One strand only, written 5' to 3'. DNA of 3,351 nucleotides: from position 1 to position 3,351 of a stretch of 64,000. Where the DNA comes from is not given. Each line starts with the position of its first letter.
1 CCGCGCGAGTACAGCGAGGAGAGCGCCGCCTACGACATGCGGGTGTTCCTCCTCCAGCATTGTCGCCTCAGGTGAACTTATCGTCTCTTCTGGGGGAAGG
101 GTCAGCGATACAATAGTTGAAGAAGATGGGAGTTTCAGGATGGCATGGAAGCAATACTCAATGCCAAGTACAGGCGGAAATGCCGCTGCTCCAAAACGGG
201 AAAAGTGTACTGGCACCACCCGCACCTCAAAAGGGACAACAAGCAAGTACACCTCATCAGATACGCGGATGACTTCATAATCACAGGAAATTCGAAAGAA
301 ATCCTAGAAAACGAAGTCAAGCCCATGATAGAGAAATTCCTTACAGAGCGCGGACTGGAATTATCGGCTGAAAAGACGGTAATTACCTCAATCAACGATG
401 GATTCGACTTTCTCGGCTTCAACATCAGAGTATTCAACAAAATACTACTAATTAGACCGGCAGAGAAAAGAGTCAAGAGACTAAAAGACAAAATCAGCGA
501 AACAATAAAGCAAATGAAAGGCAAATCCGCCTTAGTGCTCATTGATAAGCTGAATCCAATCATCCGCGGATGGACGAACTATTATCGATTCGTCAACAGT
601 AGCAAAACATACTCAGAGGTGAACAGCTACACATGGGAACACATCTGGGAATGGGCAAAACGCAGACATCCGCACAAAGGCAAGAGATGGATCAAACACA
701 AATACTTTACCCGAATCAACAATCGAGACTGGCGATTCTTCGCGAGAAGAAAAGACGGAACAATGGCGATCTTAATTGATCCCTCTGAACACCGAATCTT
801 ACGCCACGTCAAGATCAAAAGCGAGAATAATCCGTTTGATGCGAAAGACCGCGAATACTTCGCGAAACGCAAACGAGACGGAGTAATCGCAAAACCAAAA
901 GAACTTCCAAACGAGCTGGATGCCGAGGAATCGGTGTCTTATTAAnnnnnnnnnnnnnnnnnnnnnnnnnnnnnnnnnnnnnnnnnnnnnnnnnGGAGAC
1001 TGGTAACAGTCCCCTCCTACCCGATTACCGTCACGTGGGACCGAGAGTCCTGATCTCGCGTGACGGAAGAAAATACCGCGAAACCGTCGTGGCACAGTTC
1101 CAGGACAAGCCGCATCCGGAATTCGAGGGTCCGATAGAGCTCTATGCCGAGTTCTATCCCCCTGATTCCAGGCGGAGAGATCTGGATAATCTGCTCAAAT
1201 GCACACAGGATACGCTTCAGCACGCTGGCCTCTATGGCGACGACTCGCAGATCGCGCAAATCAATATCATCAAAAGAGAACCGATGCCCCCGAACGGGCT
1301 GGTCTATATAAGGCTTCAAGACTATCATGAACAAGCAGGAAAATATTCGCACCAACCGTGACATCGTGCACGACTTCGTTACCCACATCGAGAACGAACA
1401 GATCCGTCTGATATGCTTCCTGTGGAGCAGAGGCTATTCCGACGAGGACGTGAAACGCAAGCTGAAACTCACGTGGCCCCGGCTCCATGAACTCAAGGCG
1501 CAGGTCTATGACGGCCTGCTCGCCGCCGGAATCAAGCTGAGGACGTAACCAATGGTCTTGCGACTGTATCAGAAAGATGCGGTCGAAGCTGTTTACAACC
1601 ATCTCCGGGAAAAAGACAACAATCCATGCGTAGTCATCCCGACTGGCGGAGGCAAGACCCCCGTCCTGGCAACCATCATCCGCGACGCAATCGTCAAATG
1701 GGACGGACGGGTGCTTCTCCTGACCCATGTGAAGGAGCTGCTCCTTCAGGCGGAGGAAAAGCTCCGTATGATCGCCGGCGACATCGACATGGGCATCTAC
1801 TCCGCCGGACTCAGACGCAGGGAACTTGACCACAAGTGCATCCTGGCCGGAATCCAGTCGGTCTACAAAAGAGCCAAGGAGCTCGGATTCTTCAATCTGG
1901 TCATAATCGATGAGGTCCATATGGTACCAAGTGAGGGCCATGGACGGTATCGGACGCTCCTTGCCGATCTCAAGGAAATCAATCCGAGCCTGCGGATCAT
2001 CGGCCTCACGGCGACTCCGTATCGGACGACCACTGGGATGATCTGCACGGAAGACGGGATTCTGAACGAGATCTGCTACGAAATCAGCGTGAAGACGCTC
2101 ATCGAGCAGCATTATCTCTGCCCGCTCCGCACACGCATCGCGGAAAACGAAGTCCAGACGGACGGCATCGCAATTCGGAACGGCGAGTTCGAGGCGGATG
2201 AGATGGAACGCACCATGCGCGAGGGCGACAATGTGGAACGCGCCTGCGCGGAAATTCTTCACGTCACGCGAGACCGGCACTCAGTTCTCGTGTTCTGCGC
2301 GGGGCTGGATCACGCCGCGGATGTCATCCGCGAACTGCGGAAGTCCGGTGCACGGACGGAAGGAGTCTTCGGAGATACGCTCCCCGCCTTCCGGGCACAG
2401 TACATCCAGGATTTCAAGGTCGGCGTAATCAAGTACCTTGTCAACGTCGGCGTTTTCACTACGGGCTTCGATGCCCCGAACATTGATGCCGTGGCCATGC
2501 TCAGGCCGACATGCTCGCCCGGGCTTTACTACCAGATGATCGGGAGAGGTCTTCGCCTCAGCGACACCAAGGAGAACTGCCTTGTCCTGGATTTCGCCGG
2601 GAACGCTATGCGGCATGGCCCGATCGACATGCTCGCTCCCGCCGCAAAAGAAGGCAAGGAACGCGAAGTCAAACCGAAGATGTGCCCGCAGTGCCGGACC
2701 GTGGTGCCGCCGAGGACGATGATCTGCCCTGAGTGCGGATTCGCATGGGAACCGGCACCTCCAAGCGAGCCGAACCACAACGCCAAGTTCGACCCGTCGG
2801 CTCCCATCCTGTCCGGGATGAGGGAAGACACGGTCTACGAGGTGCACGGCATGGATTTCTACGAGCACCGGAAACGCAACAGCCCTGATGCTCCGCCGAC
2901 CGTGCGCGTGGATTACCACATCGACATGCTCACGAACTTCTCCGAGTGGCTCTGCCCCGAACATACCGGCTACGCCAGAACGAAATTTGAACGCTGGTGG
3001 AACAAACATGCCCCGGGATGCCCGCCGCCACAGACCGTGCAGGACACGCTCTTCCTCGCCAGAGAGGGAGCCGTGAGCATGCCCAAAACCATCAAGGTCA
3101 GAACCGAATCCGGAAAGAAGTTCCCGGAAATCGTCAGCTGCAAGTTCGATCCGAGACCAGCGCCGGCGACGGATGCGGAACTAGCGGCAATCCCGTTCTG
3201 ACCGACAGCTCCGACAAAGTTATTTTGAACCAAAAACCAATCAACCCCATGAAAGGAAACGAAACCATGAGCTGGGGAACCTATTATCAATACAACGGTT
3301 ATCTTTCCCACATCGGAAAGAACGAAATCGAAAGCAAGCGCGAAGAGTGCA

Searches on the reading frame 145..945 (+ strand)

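Call 31: search_protein_families(library=pfam, proteins=[window:145-945:+], max_evalue=0.001)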
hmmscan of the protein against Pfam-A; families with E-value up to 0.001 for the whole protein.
window:145-945:+ (266 aa): 2 families
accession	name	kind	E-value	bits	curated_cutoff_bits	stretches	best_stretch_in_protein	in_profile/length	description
PF08388.16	GIIM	-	7.4e-25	87.2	23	1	110-188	1-80/80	Group II intron, maturase-specific domain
PF00078.32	RVT_1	-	3.7e-11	43.5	29.6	1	33-94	142-205/205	Reverse transcriptase (RNA-dependent DNA polymerase)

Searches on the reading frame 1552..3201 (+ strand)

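Call 31: search_protein_families(library=pfam, proteins=[window:1552-3201:+], max_evalue=0.001)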
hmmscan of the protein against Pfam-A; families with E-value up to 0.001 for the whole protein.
window:1552-3201:+ (549 aa): 5 families
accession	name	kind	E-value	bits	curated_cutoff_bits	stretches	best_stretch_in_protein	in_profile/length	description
PF04851.21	ResIII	-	2.1e-23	83.5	22.5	1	2-158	3-164/164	Type III restriction enzyme, res subunit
PF00270.35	DEAD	-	1.5e-12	48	26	1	6-159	3-163/167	DEAD/DEAH box helicase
PF00271.37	Helicase_C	-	2.1e-12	47.7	23.5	1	233-336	7-109/110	Helicase conserved C-terminal domain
PF10571.15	UPF0547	-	4.8e-05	23.8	29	1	376-401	1-26/26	Uncharacterised protein family UPF0547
PF12773.13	DZR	-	0.00028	21.4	27.3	1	372-396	21-45/45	Double zinc ribbon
